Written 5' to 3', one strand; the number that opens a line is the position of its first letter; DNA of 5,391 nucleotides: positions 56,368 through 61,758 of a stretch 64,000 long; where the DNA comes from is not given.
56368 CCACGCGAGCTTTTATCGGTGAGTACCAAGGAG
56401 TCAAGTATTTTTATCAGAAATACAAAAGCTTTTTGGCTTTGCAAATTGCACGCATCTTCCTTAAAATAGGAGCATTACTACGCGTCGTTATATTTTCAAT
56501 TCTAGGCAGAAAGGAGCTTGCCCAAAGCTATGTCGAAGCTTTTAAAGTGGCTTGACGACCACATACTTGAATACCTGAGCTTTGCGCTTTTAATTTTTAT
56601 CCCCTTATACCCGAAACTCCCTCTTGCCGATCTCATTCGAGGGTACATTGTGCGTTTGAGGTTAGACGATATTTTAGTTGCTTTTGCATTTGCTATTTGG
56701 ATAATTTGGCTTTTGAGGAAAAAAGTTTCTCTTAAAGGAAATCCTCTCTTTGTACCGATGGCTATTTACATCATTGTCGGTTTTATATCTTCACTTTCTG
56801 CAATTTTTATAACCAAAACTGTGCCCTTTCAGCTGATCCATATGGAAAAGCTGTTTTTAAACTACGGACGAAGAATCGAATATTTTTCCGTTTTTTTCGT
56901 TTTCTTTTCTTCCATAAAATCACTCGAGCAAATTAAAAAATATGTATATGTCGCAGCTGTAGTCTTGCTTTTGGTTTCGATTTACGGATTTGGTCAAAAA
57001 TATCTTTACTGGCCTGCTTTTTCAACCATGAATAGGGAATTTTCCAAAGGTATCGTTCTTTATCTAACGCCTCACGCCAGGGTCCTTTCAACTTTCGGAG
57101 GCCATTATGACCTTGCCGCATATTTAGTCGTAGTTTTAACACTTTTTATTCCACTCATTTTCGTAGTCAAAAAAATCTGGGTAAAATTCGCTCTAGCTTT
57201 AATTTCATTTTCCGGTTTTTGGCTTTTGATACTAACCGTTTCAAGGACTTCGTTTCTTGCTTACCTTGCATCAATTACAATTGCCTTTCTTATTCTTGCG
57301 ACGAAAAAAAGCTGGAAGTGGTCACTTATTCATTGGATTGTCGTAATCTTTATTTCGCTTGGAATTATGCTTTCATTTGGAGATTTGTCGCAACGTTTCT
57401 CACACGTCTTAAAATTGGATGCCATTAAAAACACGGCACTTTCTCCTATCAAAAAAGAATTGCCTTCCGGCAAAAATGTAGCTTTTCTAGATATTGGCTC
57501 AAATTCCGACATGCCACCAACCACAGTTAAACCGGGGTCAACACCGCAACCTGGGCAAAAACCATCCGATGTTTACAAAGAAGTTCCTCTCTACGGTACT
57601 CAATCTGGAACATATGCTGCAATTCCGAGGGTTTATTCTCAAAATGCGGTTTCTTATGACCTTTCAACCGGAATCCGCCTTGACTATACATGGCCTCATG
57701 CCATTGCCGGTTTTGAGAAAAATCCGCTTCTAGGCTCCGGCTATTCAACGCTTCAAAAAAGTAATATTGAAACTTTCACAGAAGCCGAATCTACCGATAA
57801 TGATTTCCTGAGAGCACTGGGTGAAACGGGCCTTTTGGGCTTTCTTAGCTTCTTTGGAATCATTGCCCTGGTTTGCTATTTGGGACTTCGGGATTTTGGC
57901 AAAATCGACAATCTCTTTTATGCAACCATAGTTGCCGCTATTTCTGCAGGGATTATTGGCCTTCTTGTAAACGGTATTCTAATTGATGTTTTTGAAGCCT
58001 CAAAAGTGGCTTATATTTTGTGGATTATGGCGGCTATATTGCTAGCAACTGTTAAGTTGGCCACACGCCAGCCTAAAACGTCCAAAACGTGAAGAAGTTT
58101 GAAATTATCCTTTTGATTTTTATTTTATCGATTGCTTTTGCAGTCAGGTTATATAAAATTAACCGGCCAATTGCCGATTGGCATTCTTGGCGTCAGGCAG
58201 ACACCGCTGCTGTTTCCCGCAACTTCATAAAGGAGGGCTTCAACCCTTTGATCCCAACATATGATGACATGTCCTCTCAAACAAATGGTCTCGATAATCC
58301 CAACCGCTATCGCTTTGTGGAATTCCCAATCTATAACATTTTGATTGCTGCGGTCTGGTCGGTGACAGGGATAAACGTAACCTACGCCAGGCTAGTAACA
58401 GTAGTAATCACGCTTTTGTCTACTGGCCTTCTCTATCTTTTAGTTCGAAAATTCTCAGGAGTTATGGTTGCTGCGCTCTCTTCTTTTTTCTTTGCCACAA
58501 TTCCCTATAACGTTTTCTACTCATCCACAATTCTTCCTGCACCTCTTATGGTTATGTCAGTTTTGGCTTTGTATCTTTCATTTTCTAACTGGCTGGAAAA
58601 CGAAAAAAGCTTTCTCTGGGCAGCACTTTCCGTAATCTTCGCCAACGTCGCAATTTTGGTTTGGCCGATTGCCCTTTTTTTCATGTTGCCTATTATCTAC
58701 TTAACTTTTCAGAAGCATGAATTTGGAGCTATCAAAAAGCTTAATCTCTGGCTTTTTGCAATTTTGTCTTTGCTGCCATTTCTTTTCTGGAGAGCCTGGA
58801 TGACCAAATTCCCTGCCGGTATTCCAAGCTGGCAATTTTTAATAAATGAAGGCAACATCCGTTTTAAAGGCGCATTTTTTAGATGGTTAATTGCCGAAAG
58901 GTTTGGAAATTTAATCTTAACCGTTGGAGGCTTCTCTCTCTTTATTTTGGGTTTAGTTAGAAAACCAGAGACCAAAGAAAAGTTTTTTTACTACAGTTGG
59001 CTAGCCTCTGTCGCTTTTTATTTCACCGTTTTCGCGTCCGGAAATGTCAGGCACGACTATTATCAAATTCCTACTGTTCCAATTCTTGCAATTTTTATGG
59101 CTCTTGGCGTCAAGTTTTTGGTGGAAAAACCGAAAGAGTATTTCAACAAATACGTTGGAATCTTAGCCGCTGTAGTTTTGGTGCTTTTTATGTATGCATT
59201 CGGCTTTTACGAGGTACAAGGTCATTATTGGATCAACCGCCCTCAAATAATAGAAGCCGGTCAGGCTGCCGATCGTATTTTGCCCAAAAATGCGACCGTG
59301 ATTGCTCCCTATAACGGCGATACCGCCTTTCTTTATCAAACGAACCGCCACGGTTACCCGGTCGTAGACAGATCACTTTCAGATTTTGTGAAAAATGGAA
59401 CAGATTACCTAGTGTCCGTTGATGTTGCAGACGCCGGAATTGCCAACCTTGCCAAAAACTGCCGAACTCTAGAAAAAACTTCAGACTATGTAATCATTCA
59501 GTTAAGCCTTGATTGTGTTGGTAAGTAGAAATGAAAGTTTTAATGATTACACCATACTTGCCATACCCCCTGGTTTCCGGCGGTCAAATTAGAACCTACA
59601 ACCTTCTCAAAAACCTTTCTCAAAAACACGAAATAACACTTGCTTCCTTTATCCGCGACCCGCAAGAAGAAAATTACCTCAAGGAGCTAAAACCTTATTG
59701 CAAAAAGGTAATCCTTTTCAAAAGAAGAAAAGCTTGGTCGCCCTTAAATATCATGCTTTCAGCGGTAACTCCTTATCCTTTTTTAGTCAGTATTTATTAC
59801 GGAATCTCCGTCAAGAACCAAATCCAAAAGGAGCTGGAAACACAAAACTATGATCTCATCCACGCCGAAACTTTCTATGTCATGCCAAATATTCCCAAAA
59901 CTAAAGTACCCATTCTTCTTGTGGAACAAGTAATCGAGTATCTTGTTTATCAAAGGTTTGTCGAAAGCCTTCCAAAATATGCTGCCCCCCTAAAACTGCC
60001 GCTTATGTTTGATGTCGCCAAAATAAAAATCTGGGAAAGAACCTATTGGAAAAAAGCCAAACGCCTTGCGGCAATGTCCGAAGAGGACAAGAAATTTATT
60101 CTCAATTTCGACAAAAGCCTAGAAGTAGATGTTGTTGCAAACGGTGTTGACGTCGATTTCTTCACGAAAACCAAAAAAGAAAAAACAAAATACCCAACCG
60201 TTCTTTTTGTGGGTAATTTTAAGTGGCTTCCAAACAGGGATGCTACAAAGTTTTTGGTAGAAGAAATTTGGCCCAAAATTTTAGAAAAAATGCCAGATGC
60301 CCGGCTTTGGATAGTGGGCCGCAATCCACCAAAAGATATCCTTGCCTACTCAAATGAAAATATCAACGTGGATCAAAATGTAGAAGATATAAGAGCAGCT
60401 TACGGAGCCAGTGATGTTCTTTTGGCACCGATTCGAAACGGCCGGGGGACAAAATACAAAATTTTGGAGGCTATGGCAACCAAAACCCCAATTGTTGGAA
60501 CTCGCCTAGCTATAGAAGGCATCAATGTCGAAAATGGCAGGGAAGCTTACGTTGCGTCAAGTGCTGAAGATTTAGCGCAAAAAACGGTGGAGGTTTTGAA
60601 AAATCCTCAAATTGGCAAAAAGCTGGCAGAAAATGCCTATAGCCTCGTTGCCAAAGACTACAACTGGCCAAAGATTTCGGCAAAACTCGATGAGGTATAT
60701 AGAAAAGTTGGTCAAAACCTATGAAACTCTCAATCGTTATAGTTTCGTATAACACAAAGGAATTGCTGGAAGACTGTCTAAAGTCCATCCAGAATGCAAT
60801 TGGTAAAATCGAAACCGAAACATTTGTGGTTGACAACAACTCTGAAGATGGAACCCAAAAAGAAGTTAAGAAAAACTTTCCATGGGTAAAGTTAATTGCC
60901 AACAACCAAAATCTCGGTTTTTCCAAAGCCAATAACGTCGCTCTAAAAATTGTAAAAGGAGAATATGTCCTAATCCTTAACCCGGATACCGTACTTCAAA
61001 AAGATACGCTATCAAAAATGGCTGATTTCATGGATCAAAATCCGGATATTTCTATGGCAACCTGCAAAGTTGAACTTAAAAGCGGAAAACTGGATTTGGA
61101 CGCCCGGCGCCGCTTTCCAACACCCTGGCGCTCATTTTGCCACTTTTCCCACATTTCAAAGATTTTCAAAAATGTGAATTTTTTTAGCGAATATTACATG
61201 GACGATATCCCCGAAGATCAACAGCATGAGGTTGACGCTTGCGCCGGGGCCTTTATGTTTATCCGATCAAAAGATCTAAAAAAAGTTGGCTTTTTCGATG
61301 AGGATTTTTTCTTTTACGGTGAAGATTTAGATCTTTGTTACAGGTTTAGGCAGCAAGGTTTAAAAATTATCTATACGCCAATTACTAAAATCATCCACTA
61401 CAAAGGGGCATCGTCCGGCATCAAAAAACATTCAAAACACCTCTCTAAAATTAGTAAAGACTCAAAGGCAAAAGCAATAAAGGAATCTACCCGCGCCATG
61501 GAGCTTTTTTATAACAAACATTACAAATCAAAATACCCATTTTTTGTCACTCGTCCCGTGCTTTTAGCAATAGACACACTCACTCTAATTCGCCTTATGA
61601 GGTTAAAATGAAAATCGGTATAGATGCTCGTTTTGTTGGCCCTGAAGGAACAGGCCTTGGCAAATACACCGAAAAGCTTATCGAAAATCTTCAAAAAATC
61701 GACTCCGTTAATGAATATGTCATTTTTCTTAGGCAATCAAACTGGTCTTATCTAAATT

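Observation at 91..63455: About 63 kb of contiguous glycan-assembly genes with an unusually high density of GT-C enzymes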

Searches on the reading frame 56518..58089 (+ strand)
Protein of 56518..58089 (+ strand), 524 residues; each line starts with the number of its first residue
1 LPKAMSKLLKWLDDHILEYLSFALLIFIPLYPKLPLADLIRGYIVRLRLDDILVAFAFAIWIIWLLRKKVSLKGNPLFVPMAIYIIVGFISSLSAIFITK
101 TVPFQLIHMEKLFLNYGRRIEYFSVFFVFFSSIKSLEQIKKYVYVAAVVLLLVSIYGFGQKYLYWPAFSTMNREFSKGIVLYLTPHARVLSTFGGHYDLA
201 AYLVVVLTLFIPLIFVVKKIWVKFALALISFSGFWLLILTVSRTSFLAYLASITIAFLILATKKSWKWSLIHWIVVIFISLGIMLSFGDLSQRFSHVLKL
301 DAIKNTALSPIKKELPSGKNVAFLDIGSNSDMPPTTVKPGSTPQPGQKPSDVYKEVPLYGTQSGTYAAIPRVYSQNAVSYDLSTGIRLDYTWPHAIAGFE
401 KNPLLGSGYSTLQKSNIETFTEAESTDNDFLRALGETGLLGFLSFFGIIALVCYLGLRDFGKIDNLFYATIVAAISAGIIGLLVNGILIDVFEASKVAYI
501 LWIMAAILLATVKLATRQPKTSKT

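Call 8: search_protein_families(library=pfam, proteins=[window:56518-58089:+], max_evalue=0.01)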
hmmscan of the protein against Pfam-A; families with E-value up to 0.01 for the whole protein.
window:56518-58089:+ (524 aa): 1 family
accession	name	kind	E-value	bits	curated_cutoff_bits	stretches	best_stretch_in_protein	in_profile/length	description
PF04932.20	Wzy_C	-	5.2e-12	46.2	31.7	1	231-446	4-149/149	O-Antigen ligase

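Call 72: search_protein_families(library=ncbifam, proteins=[window:56518-58089:+], max_evalue=0.001)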
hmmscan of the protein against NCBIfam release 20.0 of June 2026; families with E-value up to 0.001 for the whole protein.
window:56518-58089:+ (524 aa): 1 family
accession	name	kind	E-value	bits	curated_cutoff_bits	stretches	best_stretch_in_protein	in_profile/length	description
TIGR00947.1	2A73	equivalog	4e-13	49.2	366.4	2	430-511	339-422/425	IctB family putative bicarbonate transporter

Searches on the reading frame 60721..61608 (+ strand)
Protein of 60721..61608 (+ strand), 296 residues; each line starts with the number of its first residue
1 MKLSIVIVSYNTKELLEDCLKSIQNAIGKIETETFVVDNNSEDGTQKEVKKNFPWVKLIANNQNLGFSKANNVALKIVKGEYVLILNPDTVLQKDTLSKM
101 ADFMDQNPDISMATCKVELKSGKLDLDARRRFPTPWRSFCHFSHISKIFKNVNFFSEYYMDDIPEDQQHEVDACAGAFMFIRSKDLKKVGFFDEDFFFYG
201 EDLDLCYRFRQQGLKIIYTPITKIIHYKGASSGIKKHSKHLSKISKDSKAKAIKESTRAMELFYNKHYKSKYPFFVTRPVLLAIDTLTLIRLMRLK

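Call 8: search_protein_families(library=pfam, proteins=[window:60721-61608:+], max_evalue=0.01)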
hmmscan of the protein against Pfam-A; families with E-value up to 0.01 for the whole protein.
window:60721-61608:+ (296 aa): 7 families
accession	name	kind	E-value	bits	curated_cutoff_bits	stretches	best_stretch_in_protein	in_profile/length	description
PF00535.33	Glycos_transf_2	-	4.6e-25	88.9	23.3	1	4-154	1-132/168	Glycosyl transferase family 2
PF13641.12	Glyco_tranf_2_3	-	9.1e-22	78.6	27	1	3-231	3-216/230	Glycosyltransferase like family 2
PF13632.12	Glyco_trans_2_3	-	6.1e-12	46.2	27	1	82-235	1-130/198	Glycosyl transferase family group 2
PF10111.15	Glyco_tranf_2_2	-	1e-05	25.6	27.3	1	4-248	1-239/276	Glycosyltransferase like family 2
PF13712.12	Glyco_tranf_2_5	-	4.6e-05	23.7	27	1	68-229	42-192/210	Glycosyltransferase like family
PF02709.20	Glyco_transf_7C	-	9e-05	22.5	23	1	170-221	15-67/78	N-terminal domain of galactosyltransferase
PF13506.12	Glyco_transf_21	-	0.0033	17.3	21.7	0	170-222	98-150/174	Glycosyl transferase family 21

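Call 20: search_protein_families(library=ncbifam, proteins=[window:60721-61608:+], max_evalue=0.001)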
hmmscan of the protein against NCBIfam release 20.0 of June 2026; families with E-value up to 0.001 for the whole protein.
window:60721-61608:+ (296 aa): 22 families
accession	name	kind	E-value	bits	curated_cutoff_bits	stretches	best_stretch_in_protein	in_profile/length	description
TIGR03111.1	glyc2_xrt_Gpos1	hypoth_equivalog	1.7e-14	53.4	363.95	1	3-214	51-253/439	TIGR03111 family XrtG-associated glycosyltransferase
NF041875.1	EPS_EpsD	equivalog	3.7e-14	52.8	370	1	3-230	1-210/325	exopolysaccharide biosynthesis glycosyltransferase EpsD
TIGR03965.1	mycofact_glyco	equivalog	5.9e-14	51.8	280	2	176-227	231-281/467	mycofactocin biosynthesis glycosyltransferase MftF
TIGR03937.1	PgaC_IcaA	equivalog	1e-13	51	422.3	1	2-114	46-160/407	poly-beta-1,6-N-acetyl-D-glucosamine synthase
NF038302.1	EPS_HpsE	equivalog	1.6e-12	47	300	1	1-118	1-125/307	hormogonium polysaccharide biosynthesis glycosyltransferase HpsE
NF007482.0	PRK10073.1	equivalog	3.2e-12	46.1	423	1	2-121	7-126/334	glycosyltransferase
TIGR01556.1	rhamnosyltran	subfamily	3.9e-12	45.9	200.55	1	19-232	9-206/281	rhamnosyltransferase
TIGR04283.1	glyco_like_mftF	equivalog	4.1e-12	46.2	182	1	3-125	1-117/221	TIGR04283 family arsenosugar biosynthesis glycosyltransferase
NF047683.1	TeichurnBiosyTuaG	equivalog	2.4e-11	43.8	400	1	3-107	8-114/252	teichuronic acid biosynthesis protein TuaG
NF038299.1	EPS_HpsN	equivalog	7.4e-11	41.6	425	1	2-235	2-229/317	hormogonium polysaccharide biosynthesis glycosyltransferase HpsN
TIGR04440.1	glyco_TIGR04440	domain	3.8e-09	36.6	70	1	2-118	1-120/215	TIGR00180 family glycosyltransferase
NF050050.1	ProtGlycPglI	equivalog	8e-09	35.3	500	1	2-122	3-125/306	GalNAc(5)-diNAcBac-PP-undecaprenol beta-1,3-glucosyltransferase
TIGR04242.1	nodulat_NodC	equivalog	7.6e-08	31.7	550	1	5-113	52-164/395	chitooligosaccharide synthase NodC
TIGR04195.1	S_glycosyl_SunS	equivalog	2.8e-07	29.7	350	1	6-102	62-156/421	SunS family peptide S-glycosyltransferase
NF053739.1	GlytfEpsEBac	equivalog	7.3e-07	28.4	450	1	2-112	2-115/265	glycosyltransferase EpsE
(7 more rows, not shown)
